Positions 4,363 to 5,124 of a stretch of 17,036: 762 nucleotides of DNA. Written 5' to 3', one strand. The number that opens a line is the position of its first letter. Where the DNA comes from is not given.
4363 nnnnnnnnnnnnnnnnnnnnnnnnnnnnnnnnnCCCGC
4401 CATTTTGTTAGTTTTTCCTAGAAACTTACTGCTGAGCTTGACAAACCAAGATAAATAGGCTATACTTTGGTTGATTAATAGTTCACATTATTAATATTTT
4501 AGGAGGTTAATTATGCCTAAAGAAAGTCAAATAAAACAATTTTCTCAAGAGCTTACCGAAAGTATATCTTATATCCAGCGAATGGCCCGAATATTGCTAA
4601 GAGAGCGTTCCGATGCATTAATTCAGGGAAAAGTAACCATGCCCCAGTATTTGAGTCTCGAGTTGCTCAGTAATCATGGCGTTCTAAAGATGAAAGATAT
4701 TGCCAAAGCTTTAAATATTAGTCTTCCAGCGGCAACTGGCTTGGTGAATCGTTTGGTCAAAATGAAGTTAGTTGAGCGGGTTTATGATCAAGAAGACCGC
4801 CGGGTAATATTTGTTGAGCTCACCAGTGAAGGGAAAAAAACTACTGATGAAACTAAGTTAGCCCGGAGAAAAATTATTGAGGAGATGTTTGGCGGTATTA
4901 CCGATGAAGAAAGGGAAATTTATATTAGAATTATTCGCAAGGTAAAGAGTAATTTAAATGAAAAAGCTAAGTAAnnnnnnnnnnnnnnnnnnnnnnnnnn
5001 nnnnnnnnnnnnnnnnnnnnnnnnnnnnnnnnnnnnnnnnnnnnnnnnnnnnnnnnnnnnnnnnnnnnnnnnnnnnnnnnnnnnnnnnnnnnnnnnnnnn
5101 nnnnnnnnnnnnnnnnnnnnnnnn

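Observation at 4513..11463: Efflux operon with OMF and RND permease but no periplasmic adaptor (MFP) gene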

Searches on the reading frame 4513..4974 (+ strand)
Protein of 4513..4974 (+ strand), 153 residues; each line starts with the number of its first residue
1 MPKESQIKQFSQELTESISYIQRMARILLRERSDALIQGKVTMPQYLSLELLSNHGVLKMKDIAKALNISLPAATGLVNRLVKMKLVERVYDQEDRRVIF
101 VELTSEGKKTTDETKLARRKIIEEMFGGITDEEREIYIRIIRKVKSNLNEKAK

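Call 3: search_protein_families(library=pfam, proteins=[window:4513-4974:+])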
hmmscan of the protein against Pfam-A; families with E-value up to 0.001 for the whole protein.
window:4513-4974:+ (153 aa): 7 families
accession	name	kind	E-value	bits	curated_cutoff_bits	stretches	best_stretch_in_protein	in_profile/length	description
PF01047.28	MarR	-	6.8e-14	51.9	24.6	1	41-98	1-58/59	MarR family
PF12802.13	MarR_2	-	8.9e-10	39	27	1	41-97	3-60/61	MarR family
PF22381.2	Staph_reg_Sar_Rot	-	2e-08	34.6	27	1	40-113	11-84/85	Transcriptional regulator SarA/Rot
PF13412.12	HTH_24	-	3.7e-05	23.7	21.9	1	49-88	9-48/48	Winged helix-turn-helix DNA-binding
PF01325.25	Fe_dep_repress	-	0.0001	22.9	26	1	52-89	17-54/60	Iron dependent repressor, N-terminal DNA binding domain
PF13463.12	HTH_27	-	0.00018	22.1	22.2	1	58-107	19-68/68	Winged helix DNA-binding domain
PF01978.25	TrmB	-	0.00019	21.7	25.6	0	51-93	17-58/68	Sugar-specific transcriptional regulator TrmB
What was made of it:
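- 4513..4974 (+): MarR-family regulator (153 aa), first gene of the module. Pfam MarR 6.8e-14 (call 3).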

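Call 18: search_protein_families(library=ncbifam, proteins=[window:4513-4974:+], max_evalue=0.01)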
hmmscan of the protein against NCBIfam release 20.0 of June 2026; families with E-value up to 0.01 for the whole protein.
window:4513-4974:+ (153 aa): 19 families
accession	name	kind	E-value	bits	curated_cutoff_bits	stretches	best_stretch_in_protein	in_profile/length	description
NF050133.1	TransRegFabT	equivalog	2.2e-10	41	200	1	48-150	34-136/138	fatty acid biosynthesis transcriptional regulator FabT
TIGR02337.1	HpaR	equivalog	1.3e-09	37.9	121.2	1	35-126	20-111/130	homoprotocatechuate degradation operon regulator HpaR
NF038251.1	AdcR_fam_Zn_TF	equivalog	1.7e-09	38.1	175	1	48-145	41-140/143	zinc-dependent MarR family transcriptional regulator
NF052438.1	TransRegRv0880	equivalog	4.2e-09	36.4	220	1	21-145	16-136/143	Rv0880 family HTH-type transcriptional regulator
NF045593.1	bilirub_TF_BilQ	equivalog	6.4e-09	35.6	125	1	53-146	40-133/135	bilirubin utilization transcriptional regulator BilQ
NF002926.0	PRK03573.1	equivalog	6.5e-08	32.6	120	1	13-150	4-139/144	transcriptional regulator SlyA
NF008122.0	PRK10870.1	equivalog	8.5e-08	32.1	157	1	48-150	63-164/176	transcriptional repressor MprA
NF052638.1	TransRegOhrRVib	equivalog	9.6e-08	31.8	200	1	38-116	32-110/141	transcriptional regulator OhrR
NF053777.1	Saro0803TransReg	equivalog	3e-07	30.2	200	1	34-144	28-138/140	Saro_0803 family transcriptional regulator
NF008565.1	PRK11512.1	equivalog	4.3e-06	26.8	240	1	40-144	37-142/144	multiple antibiotic resistance transcriptional regulator MarR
NF053814.1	teico_TcaR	equivalog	8.8e-06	25.9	170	1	37-148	32-145/151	MarR family transcriptional regulator TcaR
TIGR04472.1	reg_rSAM_mob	hypoth_equivalog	2.1e-05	24.6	240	1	55-151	43-139/141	radical SAM mobile pair system MarR family transcriptional regulator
NF041230.1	BagL_FevM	exception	4.9e-05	23.4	230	1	40-119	37-117/145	MarR family transcriptional regulator BagL/FevM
TIGR01889.1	Staph_reg_Sar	paralog_domain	5.3e-05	23.5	62.6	1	42-113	24-99/109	staphylococcal accessory regulator family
NF008273.0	PRK11050.1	equivalog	0.00011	21.9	153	1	50-125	47-115/156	manganese-binding transcriptional regulator MntR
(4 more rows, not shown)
